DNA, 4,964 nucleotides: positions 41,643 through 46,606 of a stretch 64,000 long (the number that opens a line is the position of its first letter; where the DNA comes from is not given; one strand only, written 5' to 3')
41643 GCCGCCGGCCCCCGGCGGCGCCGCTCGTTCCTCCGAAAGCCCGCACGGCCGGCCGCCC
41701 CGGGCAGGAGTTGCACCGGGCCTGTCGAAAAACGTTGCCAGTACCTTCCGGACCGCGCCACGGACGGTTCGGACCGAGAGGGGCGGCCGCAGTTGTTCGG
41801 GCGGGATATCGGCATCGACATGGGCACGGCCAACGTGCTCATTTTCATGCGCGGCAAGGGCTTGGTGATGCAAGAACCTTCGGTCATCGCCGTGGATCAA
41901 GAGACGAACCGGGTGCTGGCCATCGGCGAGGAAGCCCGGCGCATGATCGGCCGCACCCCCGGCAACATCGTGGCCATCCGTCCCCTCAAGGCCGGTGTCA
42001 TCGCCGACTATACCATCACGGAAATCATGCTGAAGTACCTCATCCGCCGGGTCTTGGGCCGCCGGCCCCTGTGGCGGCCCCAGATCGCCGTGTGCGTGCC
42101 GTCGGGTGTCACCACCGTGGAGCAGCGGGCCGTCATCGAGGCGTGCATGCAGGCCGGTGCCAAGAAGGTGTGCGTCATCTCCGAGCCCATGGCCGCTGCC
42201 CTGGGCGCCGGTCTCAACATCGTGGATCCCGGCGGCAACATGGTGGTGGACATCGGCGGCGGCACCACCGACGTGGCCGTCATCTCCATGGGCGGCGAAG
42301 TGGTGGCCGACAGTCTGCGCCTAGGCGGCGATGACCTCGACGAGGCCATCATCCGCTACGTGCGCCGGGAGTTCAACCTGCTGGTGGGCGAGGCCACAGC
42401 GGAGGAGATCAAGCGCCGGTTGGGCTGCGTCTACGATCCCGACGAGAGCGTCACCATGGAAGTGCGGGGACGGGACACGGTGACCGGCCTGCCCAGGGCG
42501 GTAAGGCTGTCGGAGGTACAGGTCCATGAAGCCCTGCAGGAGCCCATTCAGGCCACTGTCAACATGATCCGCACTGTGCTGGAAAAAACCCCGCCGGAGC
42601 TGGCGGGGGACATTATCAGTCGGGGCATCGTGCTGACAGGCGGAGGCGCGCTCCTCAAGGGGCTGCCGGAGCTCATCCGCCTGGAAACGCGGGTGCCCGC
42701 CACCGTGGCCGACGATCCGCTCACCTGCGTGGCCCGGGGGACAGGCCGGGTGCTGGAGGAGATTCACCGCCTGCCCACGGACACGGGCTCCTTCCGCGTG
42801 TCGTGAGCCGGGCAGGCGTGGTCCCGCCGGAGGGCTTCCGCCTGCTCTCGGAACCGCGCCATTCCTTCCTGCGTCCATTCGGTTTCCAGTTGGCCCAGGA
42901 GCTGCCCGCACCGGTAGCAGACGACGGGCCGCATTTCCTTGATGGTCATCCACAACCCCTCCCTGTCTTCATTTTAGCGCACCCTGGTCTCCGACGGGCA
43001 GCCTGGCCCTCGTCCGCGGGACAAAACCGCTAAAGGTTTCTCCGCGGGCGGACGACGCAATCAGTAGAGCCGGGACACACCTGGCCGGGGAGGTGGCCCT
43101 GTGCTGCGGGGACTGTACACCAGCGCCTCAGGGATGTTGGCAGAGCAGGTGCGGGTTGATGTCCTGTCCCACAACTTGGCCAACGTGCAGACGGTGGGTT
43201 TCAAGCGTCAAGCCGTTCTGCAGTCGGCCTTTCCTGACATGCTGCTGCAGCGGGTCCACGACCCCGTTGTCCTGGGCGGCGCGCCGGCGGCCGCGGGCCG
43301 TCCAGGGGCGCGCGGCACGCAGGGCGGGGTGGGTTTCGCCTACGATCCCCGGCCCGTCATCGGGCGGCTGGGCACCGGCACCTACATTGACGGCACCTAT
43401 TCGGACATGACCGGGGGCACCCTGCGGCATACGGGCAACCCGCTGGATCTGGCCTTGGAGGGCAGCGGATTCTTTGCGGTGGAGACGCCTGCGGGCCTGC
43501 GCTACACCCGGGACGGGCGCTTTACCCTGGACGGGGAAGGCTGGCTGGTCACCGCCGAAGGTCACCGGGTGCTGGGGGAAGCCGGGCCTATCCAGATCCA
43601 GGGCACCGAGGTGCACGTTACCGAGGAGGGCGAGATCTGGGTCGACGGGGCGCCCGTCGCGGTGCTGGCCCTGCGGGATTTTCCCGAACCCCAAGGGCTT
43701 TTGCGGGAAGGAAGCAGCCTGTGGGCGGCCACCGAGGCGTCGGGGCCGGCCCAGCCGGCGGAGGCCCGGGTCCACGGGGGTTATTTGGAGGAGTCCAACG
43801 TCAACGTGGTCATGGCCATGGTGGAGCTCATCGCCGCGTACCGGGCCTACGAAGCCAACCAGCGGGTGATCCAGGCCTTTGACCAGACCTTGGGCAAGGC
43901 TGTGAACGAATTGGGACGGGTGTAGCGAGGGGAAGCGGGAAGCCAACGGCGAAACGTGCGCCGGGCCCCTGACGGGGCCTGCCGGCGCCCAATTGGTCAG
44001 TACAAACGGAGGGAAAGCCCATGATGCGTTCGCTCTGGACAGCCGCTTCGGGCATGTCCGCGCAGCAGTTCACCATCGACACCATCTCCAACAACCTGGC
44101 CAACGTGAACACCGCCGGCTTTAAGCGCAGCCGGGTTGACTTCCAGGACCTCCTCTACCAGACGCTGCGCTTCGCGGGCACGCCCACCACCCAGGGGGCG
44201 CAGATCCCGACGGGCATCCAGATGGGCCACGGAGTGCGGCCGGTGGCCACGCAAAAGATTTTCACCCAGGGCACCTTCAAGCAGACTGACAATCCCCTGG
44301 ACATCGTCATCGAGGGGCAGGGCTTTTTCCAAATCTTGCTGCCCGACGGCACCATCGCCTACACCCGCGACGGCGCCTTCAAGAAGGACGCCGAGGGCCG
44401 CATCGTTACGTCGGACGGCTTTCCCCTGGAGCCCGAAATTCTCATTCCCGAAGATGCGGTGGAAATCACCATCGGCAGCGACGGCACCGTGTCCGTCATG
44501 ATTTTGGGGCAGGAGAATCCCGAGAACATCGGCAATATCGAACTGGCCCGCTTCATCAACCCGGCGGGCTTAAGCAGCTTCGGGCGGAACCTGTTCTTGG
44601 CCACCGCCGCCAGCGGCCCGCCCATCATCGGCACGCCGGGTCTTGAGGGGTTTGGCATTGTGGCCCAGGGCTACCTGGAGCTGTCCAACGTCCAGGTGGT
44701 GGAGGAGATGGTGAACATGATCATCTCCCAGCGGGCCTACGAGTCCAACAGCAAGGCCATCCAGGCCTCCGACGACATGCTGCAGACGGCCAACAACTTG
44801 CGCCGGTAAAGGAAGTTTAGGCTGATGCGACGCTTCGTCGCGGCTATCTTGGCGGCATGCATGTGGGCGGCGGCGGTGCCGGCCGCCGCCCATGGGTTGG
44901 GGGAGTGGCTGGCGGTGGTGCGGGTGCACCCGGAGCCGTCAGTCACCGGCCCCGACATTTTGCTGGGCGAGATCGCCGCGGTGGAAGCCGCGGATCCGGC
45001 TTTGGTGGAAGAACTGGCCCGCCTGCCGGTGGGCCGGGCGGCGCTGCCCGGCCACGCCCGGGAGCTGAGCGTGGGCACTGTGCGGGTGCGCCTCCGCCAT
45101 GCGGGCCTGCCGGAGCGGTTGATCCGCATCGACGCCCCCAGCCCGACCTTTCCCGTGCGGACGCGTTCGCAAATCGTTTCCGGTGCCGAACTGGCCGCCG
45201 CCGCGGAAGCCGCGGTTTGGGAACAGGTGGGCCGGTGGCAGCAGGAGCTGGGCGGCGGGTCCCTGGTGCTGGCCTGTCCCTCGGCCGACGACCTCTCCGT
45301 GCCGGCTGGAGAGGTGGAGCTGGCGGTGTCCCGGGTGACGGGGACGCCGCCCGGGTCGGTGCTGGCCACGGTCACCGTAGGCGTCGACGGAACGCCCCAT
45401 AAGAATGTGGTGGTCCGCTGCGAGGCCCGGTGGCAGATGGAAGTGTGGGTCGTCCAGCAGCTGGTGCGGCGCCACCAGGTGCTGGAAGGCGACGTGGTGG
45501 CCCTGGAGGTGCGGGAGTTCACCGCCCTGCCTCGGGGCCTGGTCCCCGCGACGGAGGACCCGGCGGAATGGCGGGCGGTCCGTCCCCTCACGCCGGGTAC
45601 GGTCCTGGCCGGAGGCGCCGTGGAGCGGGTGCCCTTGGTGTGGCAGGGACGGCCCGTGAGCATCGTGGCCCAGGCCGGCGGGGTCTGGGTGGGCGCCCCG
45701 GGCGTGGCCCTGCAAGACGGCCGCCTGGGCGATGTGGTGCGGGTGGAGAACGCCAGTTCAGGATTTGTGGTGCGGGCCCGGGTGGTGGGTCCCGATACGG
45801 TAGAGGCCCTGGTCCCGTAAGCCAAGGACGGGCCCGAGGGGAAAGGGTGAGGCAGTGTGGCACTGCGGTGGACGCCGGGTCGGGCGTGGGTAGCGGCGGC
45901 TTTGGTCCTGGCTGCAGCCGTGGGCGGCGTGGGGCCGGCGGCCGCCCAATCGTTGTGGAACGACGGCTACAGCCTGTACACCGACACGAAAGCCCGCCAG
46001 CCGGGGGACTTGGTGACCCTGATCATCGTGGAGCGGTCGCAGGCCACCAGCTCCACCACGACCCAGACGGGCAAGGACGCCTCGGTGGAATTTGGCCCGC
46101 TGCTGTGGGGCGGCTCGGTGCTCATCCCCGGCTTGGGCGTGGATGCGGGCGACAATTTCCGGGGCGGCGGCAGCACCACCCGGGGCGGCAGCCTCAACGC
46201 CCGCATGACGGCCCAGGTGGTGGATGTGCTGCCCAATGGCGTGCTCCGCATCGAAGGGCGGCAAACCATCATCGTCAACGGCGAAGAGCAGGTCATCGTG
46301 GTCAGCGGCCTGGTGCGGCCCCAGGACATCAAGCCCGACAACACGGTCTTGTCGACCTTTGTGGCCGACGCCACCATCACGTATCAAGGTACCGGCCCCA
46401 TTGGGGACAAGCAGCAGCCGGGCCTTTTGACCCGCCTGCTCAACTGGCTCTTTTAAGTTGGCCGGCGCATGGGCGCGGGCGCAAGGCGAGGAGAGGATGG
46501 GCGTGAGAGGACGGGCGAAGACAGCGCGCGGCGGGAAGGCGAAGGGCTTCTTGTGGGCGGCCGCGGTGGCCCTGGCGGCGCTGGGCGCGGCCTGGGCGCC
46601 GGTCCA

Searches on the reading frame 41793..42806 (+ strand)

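Call 16: search_protein_families(library=pfam, proteins=[window:41793-42806:+], max_evalue=0.00001)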
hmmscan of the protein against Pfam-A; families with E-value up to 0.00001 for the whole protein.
window:41793-42806:+ (337 aa): 6 families
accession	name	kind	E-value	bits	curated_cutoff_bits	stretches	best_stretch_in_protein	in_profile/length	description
PF06723.19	MreB_Mbl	-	7.5e-140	465.8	27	1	4-326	2-324/327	MreB/Mbl protein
PF00012.26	HSP70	-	1.7e-14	53.4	20.6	1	98-195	136-239/599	Hsp70 protein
PF14450.12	FtsA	-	1.3e-11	45.3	31.8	1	150-306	1-110/127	Cell division protein FtsA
PF00022.25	Actin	-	7.3e-11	41.7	27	1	29-193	31-190/410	Actin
PF25216.1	Volactin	-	2.8e-08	34.1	35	1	33-316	50-316/321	Volactin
PF11104.14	PilM_2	-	2.4e-07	30.5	27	0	279-307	278-306/340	Type IV pilus assembly protein PilM;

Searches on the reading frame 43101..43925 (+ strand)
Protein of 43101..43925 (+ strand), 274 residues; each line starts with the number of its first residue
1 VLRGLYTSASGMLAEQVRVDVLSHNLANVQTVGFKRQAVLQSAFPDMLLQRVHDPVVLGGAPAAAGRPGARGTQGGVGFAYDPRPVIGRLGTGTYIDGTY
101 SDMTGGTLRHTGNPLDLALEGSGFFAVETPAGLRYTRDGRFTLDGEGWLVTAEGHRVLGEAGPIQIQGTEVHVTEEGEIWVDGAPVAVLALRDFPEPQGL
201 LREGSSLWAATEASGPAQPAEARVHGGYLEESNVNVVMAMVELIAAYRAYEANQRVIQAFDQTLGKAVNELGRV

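Call 16: search_protein_families(library=pfam, proteins=[window:43101-43925:+], max_evalue=0.00001)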
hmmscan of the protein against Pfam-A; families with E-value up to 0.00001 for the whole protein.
window:43101-43925:+ (274 aa): 3 families
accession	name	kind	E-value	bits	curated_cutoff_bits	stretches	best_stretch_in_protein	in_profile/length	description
PF06429.18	Flg_bbr_C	-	5.1e-17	61.5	23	1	226-269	2-45/46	Flagellar basal body rod FlgEFG protein C-terminal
PF22692.1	LlgE_F_G_D1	-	7.4e-14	52.1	27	1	118-180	1-63/64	Flagellar hook protein FlgE/F/G D1 domain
PF00460.25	Flg_bb_rod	-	7.7e-09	35.8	20.7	1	5-35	1-31/31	Flagella basal body rod protein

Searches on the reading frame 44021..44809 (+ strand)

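Call 16: search_protein_families(library=pfam, proteins=[window:44021-44809:+], max_evalue=0.00001)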
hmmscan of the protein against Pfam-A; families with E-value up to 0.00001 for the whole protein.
window:44021-44809:+ (262 aa): 3 families
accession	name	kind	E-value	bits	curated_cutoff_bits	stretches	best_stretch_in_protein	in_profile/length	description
PF22692.1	LlgE_F_G_D1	-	8e-28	96.8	27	1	97-159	2-64/64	Flagellar hook protein FlgE/F/G D1 domain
PF06429.18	Flg_bbr_C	-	3.8e-22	78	23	1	215-260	1-46/46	Flagellar basal body rod FlgEFG protein C-terminal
PF00460.25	Flg_bb_rod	-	1.8e-11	44.2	20.7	1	7-35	3-31/31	Flagella basal body rod protein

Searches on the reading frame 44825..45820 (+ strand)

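Call 16: search_protein_families(library=pfam, proteins=[window:44825-45820:+], max_evalue=0.00001)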
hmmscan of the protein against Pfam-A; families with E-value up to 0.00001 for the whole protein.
window:44825-45820:+ (331 aa): 1 family
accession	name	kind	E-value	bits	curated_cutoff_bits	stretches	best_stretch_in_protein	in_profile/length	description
PF13144.11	ChapFlgA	-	1e-22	80.9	23.8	1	205-327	1-121/122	Chaperone for flagella basal body P-ring formation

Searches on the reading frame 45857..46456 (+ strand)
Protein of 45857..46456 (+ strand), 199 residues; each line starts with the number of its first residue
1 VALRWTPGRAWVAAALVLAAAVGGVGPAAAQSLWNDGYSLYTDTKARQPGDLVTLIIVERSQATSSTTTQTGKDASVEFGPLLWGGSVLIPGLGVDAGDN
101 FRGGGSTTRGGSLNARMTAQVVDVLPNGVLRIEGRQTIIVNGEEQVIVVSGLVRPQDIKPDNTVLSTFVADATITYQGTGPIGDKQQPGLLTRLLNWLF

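Call 16: search_protein_families(library=pfam, proteins=[window:45857-46456:+], max_evalue=0.00001)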
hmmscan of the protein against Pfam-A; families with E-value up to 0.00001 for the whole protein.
window:45857-46456:+ (199 aa): 1 family
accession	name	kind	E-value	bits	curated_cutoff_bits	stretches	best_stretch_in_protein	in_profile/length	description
PF02107.21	FlgH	-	2.7e-52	177.3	27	1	28-198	2-170/172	Flagellar L-ring protein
